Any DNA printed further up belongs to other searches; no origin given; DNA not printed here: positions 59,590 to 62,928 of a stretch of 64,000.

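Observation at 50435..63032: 12.5-kb operon combining a CBM-SBP giant, two complete ABC permease pairs, an NHL-TPR-Yip1 membrane fusion and a DUF5696-like secreted giant, with no ATPase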

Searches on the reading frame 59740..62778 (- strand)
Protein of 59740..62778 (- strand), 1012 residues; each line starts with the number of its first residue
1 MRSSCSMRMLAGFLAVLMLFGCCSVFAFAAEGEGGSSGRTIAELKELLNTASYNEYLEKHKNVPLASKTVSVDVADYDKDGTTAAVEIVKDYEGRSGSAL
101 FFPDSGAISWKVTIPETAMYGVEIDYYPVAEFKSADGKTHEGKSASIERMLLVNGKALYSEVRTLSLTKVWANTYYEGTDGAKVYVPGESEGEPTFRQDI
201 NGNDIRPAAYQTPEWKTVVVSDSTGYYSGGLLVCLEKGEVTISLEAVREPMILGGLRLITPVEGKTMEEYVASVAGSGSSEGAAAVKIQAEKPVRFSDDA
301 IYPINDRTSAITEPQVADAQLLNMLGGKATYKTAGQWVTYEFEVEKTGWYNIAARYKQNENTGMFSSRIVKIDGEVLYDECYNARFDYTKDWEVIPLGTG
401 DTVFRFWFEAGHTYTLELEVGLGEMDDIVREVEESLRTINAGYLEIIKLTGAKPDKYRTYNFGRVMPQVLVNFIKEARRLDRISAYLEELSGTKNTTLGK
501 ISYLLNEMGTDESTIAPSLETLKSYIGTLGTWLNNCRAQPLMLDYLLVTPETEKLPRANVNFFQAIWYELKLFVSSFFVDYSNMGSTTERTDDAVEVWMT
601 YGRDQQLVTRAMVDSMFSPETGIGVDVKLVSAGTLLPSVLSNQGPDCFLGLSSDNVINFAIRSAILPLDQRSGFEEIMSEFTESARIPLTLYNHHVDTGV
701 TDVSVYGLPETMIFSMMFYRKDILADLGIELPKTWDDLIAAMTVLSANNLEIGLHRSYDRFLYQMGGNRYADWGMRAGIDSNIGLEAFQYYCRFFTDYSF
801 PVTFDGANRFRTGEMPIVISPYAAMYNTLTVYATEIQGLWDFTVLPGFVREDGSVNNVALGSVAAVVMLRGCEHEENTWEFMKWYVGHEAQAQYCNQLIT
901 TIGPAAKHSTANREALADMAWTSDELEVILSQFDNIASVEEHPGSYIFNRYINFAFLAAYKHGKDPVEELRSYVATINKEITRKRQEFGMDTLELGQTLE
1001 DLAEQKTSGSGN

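Call 4: search_protein_families(library=pfam, proteins=[window:59740-62778:-], max_evalue=0.01)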
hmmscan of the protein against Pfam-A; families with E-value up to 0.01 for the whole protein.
window:59740-62778:- (1012 aa): 3 families
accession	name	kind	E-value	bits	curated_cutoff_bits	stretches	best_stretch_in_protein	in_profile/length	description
PF01547.30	SBP_bac_1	-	4.5e-17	63.4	26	1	620-892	21-307/307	Bacterial extracellular solute-binding protein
PF13416.11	SBP_bac_8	-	1.4e-13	51.7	27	1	654-912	48-268/279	Bacterial extracellular solute-binding protein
PF25275.1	Golvesin_C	-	0.003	18.1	31.6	0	332-362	37-67/132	Golvesin C-terminal domain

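Call 5: search_protein_families(library=ncbifam, proteins=[window:59740-62778:-], max_evalue=0.01)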
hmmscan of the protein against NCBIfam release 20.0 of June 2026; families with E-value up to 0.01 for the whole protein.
window:59740-62778:- (1012 aa): 1 family
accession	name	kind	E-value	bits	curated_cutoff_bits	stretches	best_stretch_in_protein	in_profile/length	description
NF053763.1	ABCarbgalBndGanS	equivalog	0.00079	18.3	700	1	676-763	109-193/420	galactooligosaccharide ABC transporter substrate-binding protein GanS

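Call 26: search_solved_structures(query=window:59740-62778:-, max_evalue=0.1)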
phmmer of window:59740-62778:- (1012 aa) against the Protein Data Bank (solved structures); distinct sequences matched with E-value up to 0.1: 21.
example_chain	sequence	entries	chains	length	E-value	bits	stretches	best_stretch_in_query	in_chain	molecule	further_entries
5ysb_A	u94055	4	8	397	8.4e-07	30.5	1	613-857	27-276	Lin1841 protein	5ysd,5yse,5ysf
9xf5_A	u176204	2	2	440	4.1e-06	28.2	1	590-895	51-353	ABC transporter substrate-binding protein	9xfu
3uor_A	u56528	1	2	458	8.2e-05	23.9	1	689-745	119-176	ABC transporter sugar binding protein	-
7eho_A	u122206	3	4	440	0.00026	22.2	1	701-809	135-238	Chitin oligosaccharide binding protein NagB2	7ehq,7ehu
7ehp_A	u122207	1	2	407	0.0019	19.4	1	701-782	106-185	chitin oligosaccahride binding protein NagB1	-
5ci5_A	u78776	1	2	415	0.0021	19.2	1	616-799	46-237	Extracellular solute-binding protein family 1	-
4ry1_A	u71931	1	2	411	0.008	17.3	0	704-745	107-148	Periplasmic solute binding protein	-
7c1b_A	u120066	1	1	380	0.016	16.3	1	705-895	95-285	Sugar ABC transporter, periplasmic sugar-binding protein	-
7c16_A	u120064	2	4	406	0.019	16.1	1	705-895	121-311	Sugar ABC transporter, periplasmic sugar-binding protein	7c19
7c0v_A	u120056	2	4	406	0.025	15.7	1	705-895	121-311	Sugar ABC transporter, periplasmic sugar-binding protein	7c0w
3quf_A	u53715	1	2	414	0.036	15.1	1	702-749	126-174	Extracellular solute-binding protein, family 1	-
7c14_A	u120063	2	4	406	0.041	15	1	705-894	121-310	Sugar ABC transporter, periplasmic sugar-binding protein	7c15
7c0x_A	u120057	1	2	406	0.043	14.9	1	705-894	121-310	Sugar ABC transporter, periplasmic sugar-binding protein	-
7c0u_A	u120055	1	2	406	0.052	14.6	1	705-820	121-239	Sugar ABC transporter, periplasmic sugar-binding protein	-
7c0y_A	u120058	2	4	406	0.055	14.5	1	705-821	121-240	Sugar ABC transporter, periplasmic sugar-binding protein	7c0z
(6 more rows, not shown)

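Call 29: find_homologous_proteins(query=window:59740-62778:-, max_evalue=0.00001)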
Query window:59740-62778:- (1012 aa): 151 proteins with E <= 0.00001 among 8000 candidates; the best 120 are listed.
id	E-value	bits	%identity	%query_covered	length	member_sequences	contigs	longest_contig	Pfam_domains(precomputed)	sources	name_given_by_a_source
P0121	0.0e+0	2138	92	100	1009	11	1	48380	PF13416.12,PF01547.31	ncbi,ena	-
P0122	0.0e+0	1544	66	99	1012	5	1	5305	PF01547.31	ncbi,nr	ncbi:MAG: extracellular solute-binding protein [Clostridia bacterium]|nr:extracellular solute-bindin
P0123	0.0e+0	1541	66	100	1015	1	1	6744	PF01547.31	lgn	-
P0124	0.0e+0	1539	66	100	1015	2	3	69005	PF01547.31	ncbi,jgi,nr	ncbi:MAG: extracellular solute-binding protein [Ruminococcaceae bacterium]|nr:extracellular solute-b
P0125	0.0e+0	1521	66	100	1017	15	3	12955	PF01547.31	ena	-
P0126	0.0e+0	1517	66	100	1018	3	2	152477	PF01547.31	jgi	-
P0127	0.0e+0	1496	64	99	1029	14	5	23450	PF01547.31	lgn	-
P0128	0.0e+0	1488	63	100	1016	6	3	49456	PF13416.12,PF01547.31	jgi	-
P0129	0.0e+0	1425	62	97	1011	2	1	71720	PF13416.12,PF01547.31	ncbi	-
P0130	0.0e+0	1205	54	100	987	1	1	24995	PF13416.12,PF01547.31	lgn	-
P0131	0.0e+0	1201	54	98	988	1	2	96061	PF13416.12,PF01547.31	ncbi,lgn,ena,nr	ncbi:MAG: extracellular solute-binding protein [Clostridiales bacterium]|nr:extracellular solute-bin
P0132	0.0e+0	1187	52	100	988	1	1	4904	PF13416.12,PF01547.31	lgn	-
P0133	0.0e+0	1183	55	98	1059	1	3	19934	PF13416.12,PF01547.31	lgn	-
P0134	0.0e+0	1162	52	100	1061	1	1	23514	PF13416.12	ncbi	-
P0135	0.0e+0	1137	51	99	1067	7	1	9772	PF13416.12,PF16990.12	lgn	-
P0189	4.3e-237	808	42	98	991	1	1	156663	PF13416.12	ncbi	-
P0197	1.6e-224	766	38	99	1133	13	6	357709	PF13416.12,PF01547.31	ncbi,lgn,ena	-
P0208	1.4e-215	736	37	97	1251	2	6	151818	PF01547.31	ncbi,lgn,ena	-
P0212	1.5e-205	703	40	93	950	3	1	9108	PF13416.12,PF01547.31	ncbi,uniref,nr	ncbi:extracellular solute-binding protein [Paenibacillus sp.]|uniref:extracellular solute-binding pr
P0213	2.3e-203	696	39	97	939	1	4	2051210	PF13416.12,PF01547.31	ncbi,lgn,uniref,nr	ncbi:extracellular solute-binding protein [Paenibacillus harenae]|uniref:extracellular solute-bindin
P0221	6.5e-197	675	35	99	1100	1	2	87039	PF13416.12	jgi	-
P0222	1.1e-196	674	37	94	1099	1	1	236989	-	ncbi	-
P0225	1.4e-196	674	37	94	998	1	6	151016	PF25275.2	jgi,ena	-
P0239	6.1e-191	655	36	98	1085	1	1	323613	-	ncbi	-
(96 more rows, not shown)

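Call 30: find_encoding_contigs(protein=P0213, flank=10000, max_places=2)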
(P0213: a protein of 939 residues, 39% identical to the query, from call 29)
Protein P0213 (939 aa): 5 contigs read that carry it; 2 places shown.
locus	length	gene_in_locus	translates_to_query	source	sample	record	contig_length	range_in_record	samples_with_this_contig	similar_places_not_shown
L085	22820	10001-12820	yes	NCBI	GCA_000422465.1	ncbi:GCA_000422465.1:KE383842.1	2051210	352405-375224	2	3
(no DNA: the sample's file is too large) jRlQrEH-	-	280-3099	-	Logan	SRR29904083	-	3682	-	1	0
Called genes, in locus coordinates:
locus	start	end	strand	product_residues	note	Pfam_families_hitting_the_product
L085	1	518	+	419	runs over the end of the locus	-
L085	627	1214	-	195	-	PF00440:TetR_N, PF21351:TetR_C_41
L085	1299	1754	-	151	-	PF12681:Glyoxalase_2 (weak), PF00903:Glyoxalase (weak)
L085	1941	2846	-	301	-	PF07883:Cupin_2 (weak), PF12833:HTH_18, PF00165:HTH_AraC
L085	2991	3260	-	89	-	-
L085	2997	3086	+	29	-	-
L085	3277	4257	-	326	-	PF08279:HTH_11, PF13280:WYL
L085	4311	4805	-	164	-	PF05163:DinB, PF12867:DinB_2 (weak)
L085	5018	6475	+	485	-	PF07690:MFS_1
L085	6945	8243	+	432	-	PF06824:Glyco_hydro_125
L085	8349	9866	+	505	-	-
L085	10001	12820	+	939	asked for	PF01547:SBP_bac_1, PF13416:SBP_bac_8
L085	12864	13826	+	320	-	PF00528:BPD_transp_1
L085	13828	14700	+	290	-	PF00528:BPD_transp_1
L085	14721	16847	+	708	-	PF01436:NHL (faint), PF06739:SBBP (faint), PF04893:Yip1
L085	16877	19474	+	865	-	PF18952:DUF5696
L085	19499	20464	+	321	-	PF00528:BPD_transp_1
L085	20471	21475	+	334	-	PF00528:BPD_transp_1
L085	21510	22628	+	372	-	PF07221:GlcNAc_2-epim (faint), PF03663:Glyco_hydro_76, PF07944:Beta-AFase-like_GH127_cat (faint), PF07470:Glyco_hydro_88 (weak)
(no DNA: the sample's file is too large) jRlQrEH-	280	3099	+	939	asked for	PF01547:SBP_bac_1, PF13416:SBP_bac_8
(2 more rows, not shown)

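Call 31: find_encoding_contigs(protein=P0239, flank=10000, max_places=1)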
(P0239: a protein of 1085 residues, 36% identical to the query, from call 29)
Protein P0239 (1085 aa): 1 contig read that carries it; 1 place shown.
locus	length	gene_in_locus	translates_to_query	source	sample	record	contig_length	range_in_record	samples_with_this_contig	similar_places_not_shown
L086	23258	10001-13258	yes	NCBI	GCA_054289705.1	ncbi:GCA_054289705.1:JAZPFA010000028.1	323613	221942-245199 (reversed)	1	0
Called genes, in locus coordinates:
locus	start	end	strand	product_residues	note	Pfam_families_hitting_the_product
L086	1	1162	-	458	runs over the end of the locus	PF01938:TRAM, PF05958:tRNA_U5-meth_tr, PF05175:MTS (weak), PF13649:Methyltransf_25 (faint), PF13847:Methyltransf_31 (weak)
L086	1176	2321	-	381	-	PF13616:Rotamase_3, PF00639:Rotamase, PF13145:Rotamase_2 (weak)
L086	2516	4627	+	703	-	PF17191:RecG_wedge, PF01336:tRNA_anti-codon (faint), PF04851:ResIII, PF00270:DEAD, PF00271:Helicase_C, PF19833:RecG_dom3_C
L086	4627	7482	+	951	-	PF00005:ABC_tran (faint), PF02463:SMC_N (faint), PF03193:RsgA_GTPase (faint), PF13175:AAA_15 (faint), PF13555:AAA_29 (faint), PF20703:nSTAND1 (faint), PF17760:UvrA_inter, PF17755:UvrA_DNA-bind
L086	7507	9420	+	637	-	PF00005:ABC_tran, PF02463:SMC_N (faint), PF13304:AAA_21 (faint), PF12848:ABC_tran_Xtn, PF00005:ABC_tran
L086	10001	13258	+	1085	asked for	-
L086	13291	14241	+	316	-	PF00528:BPD_transp_1 (weak)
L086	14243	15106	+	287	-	PF00528:BPD_transp_1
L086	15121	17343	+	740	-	PF04893:Yip1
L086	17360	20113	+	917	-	PF18952:DUF5696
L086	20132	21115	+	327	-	PF00528:BPD_transp_1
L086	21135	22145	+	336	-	PF00528:BPD_transp_1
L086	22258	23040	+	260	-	PF00551:Formyl_trans_N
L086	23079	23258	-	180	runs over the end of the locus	PF00210:Ferritin (faint), PF02915:Rubrerythrin, PF21349:RUBY_RBDX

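Call 50: find_encoding_contigs(protein=P0212, flank=10000, max_places=2)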
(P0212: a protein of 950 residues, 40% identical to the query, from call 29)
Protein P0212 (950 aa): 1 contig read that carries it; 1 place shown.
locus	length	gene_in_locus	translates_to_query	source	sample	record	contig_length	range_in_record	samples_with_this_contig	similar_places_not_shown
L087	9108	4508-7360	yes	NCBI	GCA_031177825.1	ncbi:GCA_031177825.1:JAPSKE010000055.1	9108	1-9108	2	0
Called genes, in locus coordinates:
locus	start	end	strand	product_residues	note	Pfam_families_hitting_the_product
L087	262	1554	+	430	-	PF06824:Glyco_hydro_125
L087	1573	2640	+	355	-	PF03663:Glyco_hydro_76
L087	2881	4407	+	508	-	PF01547:SBP_bac_1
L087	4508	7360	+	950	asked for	PF01547:SBP_bac_1, PF13416:SBP_bac_8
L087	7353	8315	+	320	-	PF00528:BPD_transp_1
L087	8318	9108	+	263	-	PF00528:BPD_transp_1 (faint)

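Call 51: find_encoding_contigs(protein=P0197, flank=10000, max_places=1)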
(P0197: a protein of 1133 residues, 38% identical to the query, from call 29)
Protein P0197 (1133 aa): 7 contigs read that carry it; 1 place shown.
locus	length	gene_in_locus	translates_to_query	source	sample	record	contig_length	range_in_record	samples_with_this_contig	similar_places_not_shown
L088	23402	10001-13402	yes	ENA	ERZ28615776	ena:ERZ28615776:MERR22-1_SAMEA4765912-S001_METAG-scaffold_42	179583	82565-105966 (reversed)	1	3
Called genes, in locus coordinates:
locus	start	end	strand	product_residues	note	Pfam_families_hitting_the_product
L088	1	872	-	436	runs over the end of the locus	PF00162:PGK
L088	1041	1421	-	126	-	PF16320:Ribosomal_L12_N, PF00542:Ribosomal_L12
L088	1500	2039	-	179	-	PF00466:Ribosomal_L10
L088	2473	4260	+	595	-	PF17297:PEPCK_N, PF00821:PEPCK_GTP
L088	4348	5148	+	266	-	PF02811:PHP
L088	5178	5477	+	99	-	-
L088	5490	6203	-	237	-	PF19538:DUF6062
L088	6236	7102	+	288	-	PF07934:OGG_N, PF00730:HhH-GPD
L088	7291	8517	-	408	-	PF01704:UDPGP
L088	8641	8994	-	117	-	PF13384:HTH_23 (weak)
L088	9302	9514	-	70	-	-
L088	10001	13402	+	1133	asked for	PF01547:SBP_bac_1, PF13416:SBP_bac_8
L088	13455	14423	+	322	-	PF00528:BPD_transp_1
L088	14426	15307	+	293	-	PF00528:BPD_transp_1 (weak)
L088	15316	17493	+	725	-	PF06739:SBBP (faint), PF01436:NHL (faint), PF00515:TPR_1 (faint), PF04893:Yip1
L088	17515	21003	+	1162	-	PF18952:DUF5696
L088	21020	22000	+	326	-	PF00528:BPD_transp_1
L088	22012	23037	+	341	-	PF00528:BPD_transp_1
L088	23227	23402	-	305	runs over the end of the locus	PF04204:HTS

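Call 57: predict_structure(alignment_id=A2)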
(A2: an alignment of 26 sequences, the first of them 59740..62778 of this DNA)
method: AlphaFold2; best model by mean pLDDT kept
length: 1012 residues; sequences in the alignment: 26
mean_pLDDT: 83.5   pTM: 0.77
mean pLDDT of the five models: 83.5, 82.2, 81.6, 81.0, 79.0
residues with pLDDT >= 90: 370; 70-90: 526; 50-70: 78; < 50: 38
segments of 3 or more residues with pLDDT < 50: 1-3, 16-38, 579-586
pLDDT, mean of each block of 10 residues (from residue 1): 47 48 26 36 68 87 91 89 88 85 90 93 90 81 78 87 80 65 64 66 68 84 78 92 89 92 83 76 88 79 81 77 84 86 92 92 86 90 90 90 91 92 86 88 89 84 90 93 87 78 93 89 87 84 93 82 81 63 47 81 81 81 83 82 88 89 91 92 92 87 93 94 88 92 90 91 92 89 93 90 87 91 89 76 92 88 94 90 93 84 78 86 85 90 86 93 92 92 88 83 73 40
secondary structure, 60 per line:
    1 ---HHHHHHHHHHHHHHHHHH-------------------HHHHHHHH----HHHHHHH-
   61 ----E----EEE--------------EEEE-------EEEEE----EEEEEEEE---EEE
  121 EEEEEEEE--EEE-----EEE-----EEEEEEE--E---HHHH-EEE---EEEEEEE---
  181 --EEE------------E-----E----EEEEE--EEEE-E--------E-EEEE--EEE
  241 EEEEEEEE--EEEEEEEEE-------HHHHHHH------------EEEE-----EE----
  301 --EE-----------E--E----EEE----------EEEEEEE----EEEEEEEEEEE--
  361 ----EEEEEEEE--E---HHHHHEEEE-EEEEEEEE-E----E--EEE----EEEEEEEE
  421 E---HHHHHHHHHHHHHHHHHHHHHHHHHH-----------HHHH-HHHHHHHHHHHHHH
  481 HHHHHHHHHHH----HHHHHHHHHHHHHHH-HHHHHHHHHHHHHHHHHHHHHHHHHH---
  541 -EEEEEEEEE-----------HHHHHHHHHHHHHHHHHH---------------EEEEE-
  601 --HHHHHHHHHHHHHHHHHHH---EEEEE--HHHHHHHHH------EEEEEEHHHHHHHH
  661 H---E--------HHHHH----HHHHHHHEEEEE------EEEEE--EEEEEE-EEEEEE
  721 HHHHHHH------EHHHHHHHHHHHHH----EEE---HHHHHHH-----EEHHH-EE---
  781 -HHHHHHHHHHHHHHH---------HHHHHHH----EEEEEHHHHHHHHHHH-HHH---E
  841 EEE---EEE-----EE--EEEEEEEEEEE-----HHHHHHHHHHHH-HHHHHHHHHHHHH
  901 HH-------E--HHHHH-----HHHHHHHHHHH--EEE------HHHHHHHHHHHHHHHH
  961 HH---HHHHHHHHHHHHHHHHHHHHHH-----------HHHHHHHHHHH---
elements in order (helices of 4 or more, strands of 3 or more residues): H4-21 H41-48 H53-59 E70-72 E87-90 E98-102 E107-114 E118-128 E131-133 E139-141 E147-153 H160-163 E165-167 E171-177 E183-185 E209-213 E216-219 E232-235 E238-248 E251-259 H267-273 E286-289 E324-326 E337-343 E348-358 E365-372 H379-383 E384-387 E389-396 E406-408 E413-421 H425-450 H462-465 H467-491 H496-510 H512-537 E542-550 H562-579 E595-599 H603-621 E625-629 H632-640 E647-652 H653-661 H674-678 H683-689 E690-694 E701-705 E708-713 E715-720 H721-727 H735-747 E752-754 H758-764 H782-796 H806-812 E817-821 H822-832 E840-843 E847-849 E859-869 H875-886 H888-902 H913-917 H923-933 E936-938 H945-962 H966-987 H999-1009
